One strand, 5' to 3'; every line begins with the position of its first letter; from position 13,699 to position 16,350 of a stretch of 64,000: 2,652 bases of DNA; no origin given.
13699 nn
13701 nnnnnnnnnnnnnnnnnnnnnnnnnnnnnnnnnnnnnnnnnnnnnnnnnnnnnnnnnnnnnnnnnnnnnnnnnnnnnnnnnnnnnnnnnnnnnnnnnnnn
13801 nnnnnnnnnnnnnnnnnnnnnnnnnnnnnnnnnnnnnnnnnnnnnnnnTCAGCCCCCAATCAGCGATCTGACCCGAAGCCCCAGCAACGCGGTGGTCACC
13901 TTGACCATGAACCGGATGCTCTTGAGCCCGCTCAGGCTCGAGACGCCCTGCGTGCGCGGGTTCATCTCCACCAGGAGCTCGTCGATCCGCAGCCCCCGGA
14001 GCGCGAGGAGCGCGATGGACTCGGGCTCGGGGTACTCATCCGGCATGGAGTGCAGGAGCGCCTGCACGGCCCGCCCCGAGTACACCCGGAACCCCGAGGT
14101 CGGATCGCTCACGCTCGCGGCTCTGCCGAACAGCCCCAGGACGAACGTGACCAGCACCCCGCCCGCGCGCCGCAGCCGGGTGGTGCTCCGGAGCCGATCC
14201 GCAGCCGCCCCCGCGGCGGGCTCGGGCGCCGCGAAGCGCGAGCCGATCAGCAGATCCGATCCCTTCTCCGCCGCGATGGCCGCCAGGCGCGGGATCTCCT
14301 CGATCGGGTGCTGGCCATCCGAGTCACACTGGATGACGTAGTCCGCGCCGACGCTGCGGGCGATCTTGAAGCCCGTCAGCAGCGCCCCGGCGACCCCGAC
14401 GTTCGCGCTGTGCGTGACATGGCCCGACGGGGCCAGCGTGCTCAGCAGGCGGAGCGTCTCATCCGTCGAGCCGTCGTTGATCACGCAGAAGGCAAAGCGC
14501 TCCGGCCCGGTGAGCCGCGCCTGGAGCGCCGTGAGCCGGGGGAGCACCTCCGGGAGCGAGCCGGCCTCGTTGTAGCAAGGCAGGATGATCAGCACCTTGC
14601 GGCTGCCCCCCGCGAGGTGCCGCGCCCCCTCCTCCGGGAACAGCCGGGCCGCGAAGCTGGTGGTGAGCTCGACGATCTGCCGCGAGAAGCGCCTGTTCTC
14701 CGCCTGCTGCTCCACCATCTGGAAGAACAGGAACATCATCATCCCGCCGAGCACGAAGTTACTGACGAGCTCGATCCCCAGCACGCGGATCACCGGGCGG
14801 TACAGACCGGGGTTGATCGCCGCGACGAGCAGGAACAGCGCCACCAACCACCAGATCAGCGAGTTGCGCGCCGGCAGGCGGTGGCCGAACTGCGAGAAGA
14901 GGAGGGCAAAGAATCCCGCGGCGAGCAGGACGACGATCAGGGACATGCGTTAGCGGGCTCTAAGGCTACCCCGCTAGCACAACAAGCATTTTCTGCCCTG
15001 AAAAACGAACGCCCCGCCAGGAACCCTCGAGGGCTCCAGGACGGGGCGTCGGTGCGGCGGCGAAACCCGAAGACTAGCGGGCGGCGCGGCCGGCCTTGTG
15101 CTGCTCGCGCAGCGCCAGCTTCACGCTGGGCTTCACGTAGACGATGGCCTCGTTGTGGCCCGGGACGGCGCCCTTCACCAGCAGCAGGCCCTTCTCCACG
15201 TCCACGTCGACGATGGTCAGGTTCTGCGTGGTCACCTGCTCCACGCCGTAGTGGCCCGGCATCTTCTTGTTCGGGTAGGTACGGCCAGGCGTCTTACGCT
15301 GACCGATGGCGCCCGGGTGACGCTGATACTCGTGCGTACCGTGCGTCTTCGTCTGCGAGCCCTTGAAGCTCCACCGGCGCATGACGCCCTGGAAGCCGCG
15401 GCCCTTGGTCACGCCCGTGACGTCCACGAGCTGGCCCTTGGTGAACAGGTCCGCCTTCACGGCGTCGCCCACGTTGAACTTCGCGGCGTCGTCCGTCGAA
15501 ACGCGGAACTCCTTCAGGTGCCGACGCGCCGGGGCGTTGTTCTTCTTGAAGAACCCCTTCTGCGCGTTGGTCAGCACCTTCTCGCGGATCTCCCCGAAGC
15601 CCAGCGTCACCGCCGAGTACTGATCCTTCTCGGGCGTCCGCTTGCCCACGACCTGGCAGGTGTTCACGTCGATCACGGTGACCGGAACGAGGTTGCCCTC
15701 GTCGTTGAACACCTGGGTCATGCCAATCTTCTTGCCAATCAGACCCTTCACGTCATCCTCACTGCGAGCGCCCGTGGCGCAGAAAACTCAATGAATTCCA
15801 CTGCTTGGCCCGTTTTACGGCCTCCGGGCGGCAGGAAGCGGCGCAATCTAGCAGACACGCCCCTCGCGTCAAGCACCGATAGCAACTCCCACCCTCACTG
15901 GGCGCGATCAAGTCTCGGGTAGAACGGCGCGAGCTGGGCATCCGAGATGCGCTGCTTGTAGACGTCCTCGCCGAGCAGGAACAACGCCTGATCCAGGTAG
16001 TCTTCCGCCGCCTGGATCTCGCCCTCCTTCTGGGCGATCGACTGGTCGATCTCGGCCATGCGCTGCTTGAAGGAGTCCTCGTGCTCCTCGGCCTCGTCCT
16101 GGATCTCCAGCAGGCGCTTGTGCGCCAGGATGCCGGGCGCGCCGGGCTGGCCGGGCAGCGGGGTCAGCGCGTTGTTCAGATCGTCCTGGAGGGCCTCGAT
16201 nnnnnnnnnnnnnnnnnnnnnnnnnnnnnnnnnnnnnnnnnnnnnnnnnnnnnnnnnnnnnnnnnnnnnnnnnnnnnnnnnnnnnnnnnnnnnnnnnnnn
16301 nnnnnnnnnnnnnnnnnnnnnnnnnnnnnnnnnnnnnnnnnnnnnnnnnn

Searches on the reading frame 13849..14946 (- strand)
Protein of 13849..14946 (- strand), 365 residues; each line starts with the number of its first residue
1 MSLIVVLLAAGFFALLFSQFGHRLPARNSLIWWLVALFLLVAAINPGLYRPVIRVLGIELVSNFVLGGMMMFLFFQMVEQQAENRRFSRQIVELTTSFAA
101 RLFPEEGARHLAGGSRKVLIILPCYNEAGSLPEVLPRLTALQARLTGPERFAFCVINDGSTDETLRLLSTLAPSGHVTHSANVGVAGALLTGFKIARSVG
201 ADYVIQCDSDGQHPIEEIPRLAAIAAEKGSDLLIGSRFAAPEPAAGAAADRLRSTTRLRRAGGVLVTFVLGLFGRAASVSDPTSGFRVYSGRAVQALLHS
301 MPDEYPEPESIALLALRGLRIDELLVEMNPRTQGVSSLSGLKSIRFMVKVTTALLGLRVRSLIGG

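Call 3: search_protein_families(library=ncbifam, proteins=[window:13849-14946:-])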
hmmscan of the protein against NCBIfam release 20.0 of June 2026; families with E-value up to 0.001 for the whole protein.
window:13849-14946:- (365 aa): 8 families
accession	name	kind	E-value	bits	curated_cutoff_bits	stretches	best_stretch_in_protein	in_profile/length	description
NF058614.1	PPMAGASynPpgS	equivalog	6.9e-17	61.6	370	1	118-327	2-195/226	polyprenyl-phospho-N-acetylgalactosaminyl synthase PpgS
NF007986.1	PRK10714.1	equivalog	1.1e-15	57.4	529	1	116-364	6-238/316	undecaprenyl-phosphate 4-deoxy-4-formamido-L-arabinose transferase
NF047588.1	GlcsyltransPgfSStrep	equivalog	2.4e-10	40.1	500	1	117-240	2-124/308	glycosyltransferase PgfS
TIGR03937.1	PgaC_IcaA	equivalog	8.9e-09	34.8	422.3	1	115-210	44-135/407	poly-beta-1,6-N-acetyl-D-glucosamine synthase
NF041875.1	EPS_EpsD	equivalog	1.3e-06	28.1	370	1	120-236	3-115/325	exopolysaccharide biosynthesis glycosyltransferase EpsD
TIGR04182.1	glyco_TIGR04182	equivalog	5.1e-05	22.8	325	1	118-296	2-158/293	S-layer glycoprotein N-glycosyltransferase AglJ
NF007482.0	PRK10073.1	equivalog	5.5e-05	22.3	423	1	116-231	6-116/334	glycosyltransferase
TIGR04283.1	glyco_like_mftF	equivalog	7.1e-05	22.5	182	1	120-197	3-72/221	TIGR04283 family arsenosugar biosynthesis glycosyltransferase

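Call 4: search_protein_families(library=pfam, proteins=[window:13849-14946:-])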
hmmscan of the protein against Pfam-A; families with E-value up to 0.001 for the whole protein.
window:13849-14946:- (365 aa): 2 families
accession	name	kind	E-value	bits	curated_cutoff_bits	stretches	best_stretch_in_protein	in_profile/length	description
PF00535.33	Glycos_transf_2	-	8.7e-20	71.8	23.3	1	120-242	2-120/168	Glycosyl transferase family 2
PF10066.14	DUF2304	-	2.6e-11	44.2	25.5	1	3-99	4-101/106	Uncharacterized conserved protein (DUF2304)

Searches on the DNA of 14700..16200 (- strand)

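Call 18: search_rna_families(source=window, start=14700, end=16200, threshold=evalue, max_evalue=10)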
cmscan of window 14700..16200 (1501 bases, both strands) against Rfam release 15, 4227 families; matches with E-value up to 10: 2.
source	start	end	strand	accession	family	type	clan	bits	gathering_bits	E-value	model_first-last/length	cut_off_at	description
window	15008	15068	-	RF01677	P35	Gene; sRNA;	-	21.8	70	1.7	1-62/62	no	Pseudomonas sRNA P35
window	15053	15129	-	RF03015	Transposase-2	Gene; sRNA;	-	18.7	42.7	0.65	1-69/69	no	Transposase-2 RNA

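Call 66: build_rna_model(alignment_id=A2, structure=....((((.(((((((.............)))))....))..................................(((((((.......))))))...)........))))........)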
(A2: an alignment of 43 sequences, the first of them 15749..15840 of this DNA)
Model R1 built from alignment A2 (43 sequences, 118 columns); structure: as given.
model positions 92; base pairs 17; branch points 1; effective number of sequences 1.86; information 0.62 bits per position. Calibrated on 0.2 Mb of random sequence (short: E-values are rough).
structure used (alignment columns):
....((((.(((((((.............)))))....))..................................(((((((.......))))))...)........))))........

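Call 67: search_with_rna_model(model_id=R1, sources=[window, L046, L047, L049, L050, L051, L052, L053, L054, L055, L056, L057, L058, L059, L060, L061, L062, L063, L064, L065, L066, L067, L068, L069, L070, L071, L072, L073, L074, L075, L076, L077, L078, L079, L080, L081, L082, L083, L085, L086, L024, L027, L041, L044], max_evalue=1)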
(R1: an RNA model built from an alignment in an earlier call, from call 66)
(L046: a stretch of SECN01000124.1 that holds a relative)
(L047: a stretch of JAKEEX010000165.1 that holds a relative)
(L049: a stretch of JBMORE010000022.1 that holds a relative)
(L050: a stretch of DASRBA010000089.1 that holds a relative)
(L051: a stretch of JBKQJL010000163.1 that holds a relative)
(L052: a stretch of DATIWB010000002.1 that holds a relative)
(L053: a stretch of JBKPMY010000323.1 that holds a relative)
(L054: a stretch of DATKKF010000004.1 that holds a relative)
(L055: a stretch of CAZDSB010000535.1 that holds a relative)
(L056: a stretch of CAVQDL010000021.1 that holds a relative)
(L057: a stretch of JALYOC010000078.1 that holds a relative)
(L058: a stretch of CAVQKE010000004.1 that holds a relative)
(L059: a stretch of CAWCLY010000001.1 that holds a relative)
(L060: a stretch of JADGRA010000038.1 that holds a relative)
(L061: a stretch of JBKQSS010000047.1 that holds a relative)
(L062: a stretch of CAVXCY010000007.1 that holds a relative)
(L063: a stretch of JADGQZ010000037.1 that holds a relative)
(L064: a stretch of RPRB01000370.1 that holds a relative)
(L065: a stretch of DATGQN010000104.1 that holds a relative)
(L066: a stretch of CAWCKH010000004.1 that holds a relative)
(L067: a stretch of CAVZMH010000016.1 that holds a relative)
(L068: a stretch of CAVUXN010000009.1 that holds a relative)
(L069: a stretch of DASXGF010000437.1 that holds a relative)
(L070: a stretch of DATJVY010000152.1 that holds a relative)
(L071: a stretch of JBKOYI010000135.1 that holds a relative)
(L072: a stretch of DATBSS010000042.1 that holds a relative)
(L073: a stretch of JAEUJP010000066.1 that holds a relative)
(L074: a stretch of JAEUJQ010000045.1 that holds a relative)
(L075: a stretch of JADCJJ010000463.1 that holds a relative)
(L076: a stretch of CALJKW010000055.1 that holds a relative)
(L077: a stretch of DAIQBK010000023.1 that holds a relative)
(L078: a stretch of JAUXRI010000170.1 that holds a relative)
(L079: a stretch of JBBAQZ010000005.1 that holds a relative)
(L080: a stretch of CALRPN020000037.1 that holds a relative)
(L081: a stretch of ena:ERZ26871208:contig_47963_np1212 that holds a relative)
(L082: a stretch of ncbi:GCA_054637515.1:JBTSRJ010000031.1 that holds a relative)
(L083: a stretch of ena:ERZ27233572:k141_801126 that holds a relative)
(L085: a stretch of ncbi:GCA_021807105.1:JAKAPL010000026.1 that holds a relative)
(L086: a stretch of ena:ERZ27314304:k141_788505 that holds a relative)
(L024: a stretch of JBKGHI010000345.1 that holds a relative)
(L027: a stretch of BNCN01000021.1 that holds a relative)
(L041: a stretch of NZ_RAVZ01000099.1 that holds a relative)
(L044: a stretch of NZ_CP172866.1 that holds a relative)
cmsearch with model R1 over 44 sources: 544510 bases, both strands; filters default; matches with E-value up to 1: 11.
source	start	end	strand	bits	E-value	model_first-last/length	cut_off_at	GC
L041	1557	1648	+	96.7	3.3e-20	1-92/92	no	0.66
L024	5636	5730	+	93.1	2.3e-19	1-92/92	no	0.64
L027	5909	6003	+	93.1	2.3e-19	1-92/92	no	0.64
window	15749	15840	-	92.6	3e-19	1-92/92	no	0.62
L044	5907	6003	+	89.9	1.4e-18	1-92/92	no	0.63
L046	5885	6003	+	38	4.2e-06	1-92/92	no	0.66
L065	5891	6003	+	22.2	0.026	1-92/92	no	0.59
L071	5670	5757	+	17.1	0.42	1-92/92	no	0.75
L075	6859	6914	+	17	0.45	1-92/92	no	0.79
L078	6273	6357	-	16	0.77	1-92/92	no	0.69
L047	5908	6003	+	15.8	0.85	1-92/92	no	0.71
